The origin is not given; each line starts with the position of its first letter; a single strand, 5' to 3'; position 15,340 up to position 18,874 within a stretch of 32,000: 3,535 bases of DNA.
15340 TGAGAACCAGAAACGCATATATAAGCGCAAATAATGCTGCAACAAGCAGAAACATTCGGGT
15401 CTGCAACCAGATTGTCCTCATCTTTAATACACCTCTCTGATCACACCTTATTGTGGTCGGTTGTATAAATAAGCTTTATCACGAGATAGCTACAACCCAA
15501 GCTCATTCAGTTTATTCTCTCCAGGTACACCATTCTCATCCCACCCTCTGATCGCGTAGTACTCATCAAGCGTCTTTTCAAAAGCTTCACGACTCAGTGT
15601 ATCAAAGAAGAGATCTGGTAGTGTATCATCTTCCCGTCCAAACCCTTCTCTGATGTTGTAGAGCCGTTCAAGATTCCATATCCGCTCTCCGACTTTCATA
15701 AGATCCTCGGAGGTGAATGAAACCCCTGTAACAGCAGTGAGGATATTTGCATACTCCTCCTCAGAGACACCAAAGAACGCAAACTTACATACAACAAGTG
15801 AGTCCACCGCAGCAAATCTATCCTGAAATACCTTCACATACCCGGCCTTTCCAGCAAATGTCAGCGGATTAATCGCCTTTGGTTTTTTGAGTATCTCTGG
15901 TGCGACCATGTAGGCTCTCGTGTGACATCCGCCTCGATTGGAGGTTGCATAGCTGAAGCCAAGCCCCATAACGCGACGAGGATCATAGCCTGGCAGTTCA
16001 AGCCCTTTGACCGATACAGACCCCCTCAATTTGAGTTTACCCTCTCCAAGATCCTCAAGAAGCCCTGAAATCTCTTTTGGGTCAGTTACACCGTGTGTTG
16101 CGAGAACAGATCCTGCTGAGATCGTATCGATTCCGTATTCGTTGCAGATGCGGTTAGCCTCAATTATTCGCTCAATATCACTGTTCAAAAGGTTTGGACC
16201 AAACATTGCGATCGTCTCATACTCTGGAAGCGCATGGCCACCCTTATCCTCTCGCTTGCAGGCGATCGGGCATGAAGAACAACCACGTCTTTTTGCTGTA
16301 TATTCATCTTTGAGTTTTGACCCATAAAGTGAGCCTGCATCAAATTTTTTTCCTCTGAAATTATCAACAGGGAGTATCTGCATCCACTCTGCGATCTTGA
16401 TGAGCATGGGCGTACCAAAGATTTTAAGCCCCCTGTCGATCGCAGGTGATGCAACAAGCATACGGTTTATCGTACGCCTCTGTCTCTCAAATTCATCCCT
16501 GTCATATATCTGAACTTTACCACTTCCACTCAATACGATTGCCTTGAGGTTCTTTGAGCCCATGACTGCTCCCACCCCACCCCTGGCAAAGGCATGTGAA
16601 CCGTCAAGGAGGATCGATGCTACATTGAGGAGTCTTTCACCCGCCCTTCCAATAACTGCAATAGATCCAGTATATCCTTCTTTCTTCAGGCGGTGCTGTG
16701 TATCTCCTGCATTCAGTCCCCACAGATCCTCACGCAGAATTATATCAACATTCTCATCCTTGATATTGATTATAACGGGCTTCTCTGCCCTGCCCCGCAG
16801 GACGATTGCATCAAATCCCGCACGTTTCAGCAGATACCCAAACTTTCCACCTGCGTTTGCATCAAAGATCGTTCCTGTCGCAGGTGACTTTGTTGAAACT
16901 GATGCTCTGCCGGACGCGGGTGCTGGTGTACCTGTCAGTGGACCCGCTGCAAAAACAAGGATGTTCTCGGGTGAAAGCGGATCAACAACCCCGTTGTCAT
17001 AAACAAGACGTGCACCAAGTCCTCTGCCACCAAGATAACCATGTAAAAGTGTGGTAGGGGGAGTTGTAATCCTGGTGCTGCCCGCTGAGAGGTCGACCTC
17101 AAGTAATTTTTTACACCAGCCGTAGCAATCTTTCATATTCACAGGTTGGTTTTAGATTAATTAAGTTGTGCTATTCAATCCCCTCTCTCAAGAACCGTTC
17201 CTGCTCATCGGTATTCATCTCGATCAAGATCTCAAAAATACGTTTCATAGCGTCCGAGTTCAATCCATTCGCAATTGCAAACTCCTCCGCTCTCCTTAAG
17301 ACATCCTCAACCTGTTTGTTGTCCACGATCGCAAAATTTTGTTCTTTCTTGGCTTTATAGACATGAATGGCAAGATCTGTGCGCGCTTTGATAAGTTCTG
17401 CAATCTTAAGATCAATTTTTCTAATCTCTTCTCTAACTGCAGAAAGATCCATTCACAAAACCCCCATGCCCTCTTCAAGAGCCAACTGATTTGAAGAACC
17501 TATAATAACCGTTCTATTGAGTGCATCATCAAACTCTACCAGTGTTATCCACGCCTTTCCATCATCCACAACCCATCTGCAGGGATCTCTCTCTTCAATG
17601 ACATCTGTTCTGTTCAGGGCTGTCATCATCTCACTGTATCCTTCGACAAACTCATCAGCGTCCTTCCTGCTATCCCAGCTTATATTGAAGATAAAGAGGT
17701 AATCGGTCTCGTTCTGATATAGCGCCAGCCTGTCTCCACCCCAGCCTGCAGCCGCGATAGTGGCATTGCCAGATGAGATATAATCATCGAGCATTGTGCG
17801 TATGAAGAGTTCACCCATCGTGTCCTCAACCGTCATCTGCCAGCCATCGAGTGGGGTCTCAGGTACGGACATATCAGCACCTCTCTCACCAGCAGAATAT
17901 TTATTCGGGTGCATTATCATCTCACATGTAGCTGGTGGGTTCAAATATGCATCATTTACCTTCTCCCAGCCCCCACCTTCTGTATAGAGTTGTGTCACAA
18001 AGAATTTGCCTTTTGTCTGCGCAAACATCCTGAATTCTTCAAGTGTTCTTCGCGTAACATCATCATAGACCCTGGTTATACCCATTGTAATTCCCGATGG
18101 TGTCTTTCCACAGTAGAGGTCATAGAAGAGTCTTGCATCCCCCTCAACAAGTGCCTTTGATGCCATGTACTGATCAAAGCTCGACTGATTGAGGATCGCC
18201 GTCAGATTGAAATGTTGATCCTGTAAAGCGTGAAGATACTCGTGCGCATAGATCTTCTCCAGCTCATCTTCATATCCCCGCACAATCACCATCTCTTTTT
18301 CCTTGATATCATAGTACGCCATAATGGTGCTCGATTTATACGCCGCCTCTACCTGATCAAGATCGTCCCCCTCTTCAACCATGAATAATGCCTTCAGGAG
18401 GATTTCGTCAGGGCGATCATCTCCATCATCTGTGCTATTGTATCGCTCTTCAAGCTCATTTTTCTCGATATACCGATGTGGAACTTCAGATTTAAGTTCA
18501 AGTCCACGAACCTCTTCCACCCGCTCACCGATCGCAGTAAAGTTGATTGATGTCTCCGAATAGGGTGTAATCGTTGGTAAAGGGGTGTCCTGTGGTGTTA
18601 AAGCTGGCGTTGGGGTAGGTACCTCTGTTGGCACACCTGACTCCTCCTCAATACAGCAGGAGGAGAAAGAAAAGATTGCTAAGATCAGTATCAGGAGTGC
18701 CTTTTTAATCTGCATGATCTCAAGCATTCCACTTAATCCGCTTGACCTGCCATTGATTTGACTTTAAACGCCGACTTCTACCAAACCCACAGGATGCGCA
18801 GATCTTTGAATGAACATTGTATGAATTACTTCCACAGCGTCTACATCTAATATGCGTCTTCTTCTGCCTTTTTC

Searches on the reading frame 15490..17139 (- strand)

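Call 49: search_protein_families(library=ncbifam, proteins=[window:15490-17139:-], max_evalue=1e-20)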
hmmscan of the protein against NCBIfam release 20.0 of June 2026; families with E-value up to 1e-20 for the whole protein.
window:15490-17139:- (549 aa): 1 family
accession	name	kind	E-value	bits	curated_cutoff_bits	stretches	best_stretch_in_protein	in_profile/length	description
NF007354.0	PRK09849.1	equivalog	1.6e-63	215.4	868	1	3-228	3-230/703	aldehyde ferredoxin oxidoreductase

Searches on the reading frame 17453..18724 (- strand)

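Call 49: search_protein_families(library=ncbifam, proteins=[window:17453-18724:-], max_evalue=1e-20)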
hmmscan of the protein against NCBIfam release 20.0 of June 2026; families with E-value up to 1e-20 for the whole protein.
window:17453-18724:- (423 aa): 1 family
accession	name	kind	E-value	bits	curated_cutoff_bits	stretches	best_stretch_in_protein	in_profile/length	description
NF038145.1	Hvo_1808_fam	equivalog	5.6e-53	180.7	200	1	68-391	38-403/432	Hvo_1808 family surface protein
